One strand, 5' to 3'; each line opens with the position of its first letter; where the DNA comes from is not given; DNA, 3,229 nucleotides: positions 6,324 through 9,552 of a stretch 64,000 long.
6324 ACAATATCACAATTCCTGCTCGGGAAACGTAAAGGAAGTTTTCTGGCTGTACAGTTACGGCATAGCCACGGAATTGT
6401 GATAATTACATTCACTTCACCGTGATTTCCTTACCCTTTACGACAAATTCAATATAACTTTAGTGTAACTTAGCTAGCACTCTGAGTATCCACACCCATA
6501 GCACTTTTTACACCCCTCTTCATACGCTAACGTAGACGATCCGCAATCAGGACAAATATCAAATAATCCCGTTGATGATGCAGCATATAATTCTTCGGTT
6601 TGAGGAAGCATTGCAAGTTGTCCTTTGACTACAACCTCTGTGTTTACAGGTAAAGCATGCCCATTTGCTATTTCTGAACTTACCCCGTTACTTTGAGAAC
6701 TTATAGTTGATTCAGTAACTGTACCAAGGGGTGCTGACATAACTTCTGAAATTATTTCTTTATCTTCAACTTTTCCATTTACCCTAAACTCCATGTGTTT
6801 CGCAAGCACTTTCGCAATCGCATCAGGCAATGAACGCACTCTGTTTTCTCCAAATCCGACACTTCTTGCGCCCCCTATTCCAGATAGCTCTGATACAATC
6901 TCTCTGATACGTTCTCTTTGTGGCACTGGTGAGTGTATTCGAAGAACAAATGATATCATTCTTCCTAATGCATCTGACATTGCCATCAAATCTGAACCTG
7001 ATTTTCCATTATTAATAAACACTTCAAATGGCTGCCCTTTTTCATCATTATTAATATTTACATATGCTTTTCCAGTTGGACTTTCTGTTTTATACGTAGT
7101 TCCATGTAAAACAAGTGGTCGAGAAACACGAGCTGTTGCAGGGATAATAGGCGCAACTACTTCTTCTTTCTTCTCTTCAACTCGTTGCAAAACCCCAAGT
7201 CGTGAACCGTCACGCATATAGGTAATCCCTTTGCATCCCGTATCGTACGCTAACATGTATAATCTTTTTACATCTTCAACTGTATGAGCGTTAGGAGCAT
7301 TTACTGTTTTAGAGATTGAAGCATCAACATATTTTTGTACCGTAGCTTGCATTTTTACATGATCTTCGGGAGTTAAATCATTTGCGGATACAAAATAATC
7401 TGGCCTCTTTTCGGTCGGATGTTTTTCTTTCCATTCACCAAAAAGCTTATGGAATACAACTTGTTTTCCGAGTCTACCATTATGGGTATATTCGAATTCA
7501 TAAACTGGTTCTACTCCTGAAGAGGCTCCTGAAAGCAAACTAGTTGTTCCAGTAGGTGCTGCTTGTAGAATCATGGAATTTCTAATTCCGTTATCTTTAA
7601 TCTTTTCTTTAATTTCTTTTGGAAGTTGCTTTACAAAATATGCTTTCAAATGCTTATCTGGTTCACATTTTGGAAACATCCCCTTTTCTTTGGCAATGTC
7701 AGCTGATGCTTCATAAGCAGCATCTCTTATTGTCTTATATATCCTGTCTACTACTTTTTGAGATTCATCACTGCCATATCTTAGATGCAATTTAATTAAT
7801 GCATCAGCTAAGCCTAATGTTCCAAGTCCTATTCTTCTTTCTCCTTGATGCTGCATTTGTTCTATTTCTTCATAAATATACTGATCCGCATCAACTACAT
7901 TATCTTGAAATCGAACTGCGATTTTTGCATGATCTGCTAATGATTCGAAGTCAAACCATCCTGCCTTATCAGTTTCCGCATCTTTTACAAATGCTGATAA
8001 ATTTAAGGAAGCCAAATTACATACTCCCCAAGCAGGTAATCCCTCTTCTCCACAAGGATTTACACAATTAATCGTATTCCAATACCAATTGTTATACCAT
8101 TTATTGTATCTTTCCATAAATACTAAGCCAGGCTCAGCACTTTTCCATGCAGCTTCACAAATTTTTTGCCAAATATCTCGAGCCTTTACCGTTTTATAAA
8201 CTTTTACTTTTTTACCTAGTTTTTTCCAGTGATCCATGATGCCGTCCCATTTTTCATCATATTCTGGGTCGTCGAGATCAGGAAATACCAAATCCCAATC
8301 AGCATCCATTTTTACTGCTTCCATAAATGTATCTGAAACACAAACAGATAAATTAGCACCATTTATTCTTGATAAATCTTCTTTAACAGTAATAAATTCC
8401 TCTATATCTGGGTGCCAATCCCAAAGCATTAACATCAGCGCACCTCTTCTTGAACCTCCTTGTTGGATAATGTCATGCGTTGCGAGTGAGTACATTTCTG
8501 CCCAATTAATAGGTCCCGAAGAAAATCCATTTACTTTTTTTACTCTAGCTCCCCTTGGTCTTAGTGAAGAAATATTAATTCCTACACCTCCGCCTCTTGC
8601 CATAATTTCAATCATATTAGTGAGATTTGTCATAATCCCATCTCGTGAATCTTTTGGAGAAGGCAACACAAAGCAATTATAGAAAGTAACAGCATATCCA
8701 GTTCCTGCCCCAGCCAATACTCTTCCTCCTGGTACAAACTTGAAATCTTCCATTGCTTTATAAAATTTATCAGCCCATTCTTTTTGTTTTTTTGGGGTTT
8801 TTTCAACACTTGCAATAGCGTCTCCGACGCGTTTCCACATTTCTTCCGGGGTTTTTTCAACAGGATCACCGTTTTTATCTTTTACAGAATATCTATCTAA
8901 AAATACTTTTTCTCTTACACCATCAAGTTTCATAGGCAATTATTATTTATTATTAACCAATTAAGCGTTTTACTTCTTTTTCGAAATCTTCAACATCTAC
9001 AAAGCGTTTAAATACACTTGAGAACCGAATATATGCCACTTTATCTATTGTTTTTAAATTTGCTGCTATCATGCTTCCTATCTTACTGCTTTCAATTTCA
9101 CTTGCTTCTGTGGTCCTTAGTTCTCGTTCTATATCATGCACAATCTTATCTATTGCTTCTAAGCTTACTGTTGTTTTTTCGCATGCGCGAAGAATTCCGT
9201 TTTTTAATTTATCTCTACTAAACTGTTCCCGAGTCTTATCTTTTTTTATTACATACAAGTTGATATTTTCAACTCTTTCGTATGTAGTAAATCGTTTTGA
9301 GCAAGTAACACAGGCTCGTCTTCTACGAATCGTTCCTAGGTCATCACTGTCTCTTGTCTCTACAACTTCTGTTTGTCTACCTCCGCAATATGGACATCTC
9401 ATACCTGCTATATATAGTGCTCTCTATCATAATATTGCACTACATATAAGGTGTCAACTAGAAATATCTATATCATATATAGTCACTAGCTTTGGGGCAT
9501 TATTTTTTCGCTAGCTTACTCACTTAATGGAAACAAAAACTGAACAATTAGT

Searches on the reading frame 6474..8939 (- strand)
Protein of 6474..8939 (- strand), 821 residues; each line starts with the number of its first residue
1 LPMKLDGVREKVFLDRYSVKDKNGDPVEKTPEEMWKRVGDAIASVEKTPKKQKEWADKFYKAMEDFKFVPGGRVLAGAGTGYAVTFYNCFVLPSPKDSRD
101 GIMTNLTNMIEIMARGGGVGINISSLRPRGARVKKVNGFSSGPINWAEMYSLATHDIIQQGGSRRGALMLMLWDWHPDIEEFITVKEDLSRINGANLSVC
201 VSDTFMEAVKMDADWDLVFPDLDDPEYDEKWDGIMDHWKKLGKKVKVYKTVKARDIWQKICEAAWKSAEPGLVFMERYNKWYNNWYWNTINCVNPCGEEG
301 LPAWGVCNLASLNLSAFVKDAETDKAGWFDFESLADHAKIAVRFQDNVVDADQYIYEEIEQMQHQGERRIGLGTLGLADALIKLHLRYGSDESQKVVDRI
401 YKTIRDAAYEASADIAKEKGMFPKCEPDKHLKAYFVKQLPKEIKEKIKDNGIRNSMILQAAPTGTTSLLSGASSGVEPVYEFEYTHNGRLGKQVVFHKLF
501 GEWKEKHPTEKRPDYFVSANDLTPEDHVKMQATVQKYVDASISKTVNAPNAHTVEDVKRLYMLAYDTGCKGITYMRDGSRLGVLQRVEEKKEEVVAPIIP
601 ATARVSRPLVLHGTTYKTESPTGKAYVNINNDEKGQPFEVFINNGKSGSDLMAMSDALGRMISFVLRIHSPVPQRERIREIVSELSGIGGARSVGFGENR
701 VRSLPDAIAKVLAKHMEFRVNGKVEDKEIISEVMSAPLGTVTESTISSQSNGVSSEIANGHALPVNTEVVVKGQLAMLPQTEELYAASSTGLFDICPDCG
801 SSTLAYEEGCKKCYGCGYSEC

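Call 3: search_protein_families(library=pfam, proteins=[window:6474-8939:-], max_evalue=1)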
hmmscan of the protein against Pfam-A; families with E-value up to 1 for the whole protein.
window:6474-8939:- (821 aa): 6 families
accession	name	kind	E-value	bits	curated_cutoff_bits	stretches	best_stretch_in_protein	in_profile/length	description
PF02867.20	Ribonuc_red_lgC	-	2.3e-123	413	23.9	1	88-575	2-523/523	Ribonucleotide reductase, barrel domain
PF00317.26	Ribonuc_red_lgN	-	5.7e-18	65.2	28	1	11-81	9-75/77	Ribonucleotide reductase, all-alpha domain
PF12637.14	TSCPD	-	2.5e-15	57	22.8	1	615-716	2-88/88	TSCPD domain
PF21995.1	RNR-II_ins_dom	-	0.0078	16.9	27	1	118-150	68-100/107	B12-dependent ribonucleotide reductase, insertion domain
PF19789.6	DUF6273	-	0.037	14.3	23.5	1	407-455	19-66/172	Domain of unknown function (DUF6273)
PF10044.14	LIN52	-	0.12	13.6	22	1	516-584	25-92/93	Retinal tissue protein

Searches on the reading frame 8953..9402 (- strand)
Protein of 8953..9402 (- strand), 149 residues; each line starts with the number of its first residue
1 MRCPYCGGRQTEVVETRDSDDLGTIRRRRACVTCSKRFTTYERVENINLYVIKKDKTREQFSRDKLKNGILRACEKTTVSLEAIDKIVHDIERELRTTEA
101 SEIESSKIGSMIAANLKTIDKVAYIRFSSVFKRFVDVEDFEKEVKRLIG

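Call 3: search_protein_families(library=pfam, proteins=[window:8953-9402:-], max_evalue=1)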
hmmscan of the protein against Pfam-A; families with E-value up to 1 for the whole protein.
window:8953-9402:- (149 aa): 10 families
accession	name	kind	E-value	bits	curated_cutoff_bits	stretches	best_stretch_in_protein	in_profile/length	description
PF03477.21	ATP-cone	-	9.7e-19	68.2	25.8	1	50-134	2-85/88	ATP cone domain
PF22811.2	Zn_ribbon_NrdR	-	1.7e-17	63.5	27.2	1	1-42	1-42/42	Transcriptional repressor NrdR-like, N-terminal domain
PF23102.1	Zf-C2H2_ZNF451_2nd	-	0.048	14.1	30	1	30-42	2-14/39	Second Zinc fingers C2H2 type, ZNF451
PF23451.1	Zn_ribbon_PaaD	-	0.065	13.3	27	1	2-20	16-34/53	PaaD zinc beta ribbon domain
PF14744.11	WASH-7_mid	-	0.072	12.6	25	1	59-139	46-124/346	WASH complex subunit 7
PF12760.12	Zn_ribbon_IS1595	-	0.094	13.1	25.4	1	2-36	20-45/46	Transposase zinc-ribbon domain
PF08271.17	Zn_Ribbon_TF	-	0.13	12.2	29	1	1-12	1-12/43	TFIIB zinc-binding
PF24042.1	DUF7351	-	0.16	12.2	31.2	1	3-39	69-105/177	Domain of unknown function (DUF7351)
PF14354.12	Lar_restr_allev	-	0.18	12.5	28.6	1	3-40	6-39/58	Restriction alleviation protein Lar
PF13912.12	zf-C2H2_6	-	0.75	10.3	25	0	30-41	3-14/27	C2H2-type zinc finger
